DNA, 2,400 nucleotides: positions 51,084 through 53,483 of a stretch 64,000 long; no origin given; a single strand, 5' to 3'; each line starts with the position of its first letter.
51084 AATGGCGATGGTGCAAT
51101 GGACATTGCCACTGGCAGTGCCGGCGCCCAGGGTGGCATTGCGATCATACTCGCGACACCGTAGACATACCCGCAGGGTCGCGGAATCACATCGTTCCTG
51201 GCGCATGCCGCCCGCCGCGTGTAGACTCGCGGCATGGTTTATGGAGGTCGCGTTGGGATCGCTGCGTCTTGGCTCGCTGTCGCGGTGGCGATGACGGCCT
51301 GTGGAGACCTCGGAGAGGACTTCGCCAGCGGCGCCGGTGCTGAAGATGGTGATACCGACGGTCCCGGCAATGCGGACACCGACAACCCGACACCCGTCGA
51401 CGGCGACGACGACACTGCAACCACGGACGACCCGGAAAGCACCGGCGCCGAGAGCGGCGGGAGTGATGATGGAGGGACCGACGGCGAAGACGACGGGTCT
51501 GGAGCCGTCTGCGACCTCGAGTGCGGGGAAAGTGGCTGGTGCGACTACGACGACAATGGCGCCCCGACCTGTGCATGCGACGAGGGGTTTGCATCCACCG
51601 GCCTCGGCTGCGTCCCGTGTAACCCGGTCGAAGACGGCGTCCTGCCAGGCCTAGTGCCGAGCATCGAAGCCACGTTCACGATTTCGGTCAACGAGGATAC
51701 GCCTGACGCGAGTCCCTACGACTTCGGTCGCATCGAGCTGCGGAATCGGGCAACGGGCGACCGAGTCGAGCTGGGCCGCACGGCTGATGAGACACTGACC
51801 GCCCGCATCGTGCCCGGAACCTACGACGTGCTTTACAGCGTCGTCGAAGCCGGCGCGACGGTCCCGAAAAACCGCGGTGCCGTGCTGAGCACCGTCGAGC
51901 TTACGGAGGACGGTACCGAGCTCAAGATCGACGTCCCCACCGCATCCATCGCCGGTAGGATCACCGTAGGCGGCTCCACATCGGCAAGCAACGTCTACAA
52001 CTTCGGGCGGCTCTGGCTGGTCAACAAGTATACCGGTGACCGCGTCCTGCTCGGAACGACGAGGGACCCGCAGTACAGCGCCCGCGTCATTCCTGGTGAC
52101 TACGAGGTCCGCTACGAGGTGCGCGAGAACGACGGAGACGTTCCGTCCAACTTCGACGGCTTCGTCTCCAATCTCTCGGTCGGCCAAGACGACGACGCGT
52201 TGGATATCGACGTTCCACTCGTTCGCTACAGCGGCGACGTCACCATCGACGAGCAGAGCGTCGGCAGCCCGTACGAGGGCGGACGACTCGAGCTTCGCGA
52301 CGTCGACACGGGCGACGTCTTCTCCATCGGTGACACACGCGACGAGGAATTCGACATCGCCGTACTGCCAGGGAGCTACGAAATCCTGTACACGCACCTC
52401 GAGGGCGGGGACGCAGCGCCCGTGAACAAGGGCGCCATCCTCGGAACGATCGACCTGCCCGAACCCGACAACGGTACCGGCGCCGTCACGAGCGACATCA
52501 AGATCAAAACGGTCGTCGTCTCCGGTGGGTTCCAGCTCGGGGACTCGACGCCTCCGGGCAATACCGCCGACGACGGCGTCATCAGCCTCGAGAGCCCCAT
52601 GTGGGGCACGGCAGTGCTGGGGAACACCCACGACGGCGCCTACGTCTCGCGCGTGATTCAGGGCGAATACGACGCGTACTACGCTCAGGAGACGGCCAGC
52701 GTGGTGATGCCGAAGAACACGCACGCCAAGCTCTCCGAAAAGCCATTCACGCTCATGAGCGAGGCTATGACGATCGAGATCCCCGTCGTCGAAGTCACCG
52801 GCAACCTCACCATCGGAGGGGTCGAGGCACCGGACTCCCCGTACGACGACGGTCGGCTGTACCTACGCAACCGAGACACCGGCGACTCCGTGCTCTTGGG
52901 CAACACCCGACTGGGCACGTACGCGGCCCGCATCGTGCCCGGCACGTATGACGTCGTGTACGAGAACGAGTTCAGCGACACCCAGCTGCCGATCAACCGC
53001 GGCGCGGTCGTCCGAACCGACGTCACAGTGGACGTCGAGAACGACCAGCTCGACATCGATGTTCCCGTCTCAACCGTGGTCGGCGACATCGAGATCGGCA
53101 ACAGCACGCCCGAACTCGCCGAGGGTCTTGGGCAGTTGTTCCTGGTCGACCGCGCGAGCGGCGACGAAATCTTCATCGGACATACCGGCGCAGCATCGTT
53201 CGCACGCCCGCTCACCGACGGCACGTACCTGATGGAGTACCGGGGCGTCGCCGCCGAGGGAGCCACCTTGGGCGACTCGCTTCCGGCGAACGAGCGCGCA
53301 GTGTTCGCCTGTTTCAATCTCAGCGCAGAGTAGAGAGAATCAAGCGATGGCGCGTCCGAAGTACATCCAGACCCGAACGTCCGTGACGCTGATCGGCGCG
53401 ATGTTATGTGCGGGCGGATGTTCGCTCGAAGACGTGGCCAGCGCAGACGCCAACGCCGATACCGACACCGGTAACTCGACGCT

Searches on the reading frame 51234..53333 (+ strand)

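Call 14: search_protein_families(library=pfam, proteins=[window:51234-53333:+], max_evalue=0.001)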
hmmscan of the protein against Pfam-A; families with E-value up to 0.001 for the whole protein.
window:51234-53333:+ (699 aa): 1 family
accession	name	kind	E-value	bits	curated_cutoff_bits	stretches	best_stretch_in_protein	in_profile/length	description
PF04234.18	CopC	-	2.5e-05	25.6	23.3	0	133-206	11-79/92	CopC domain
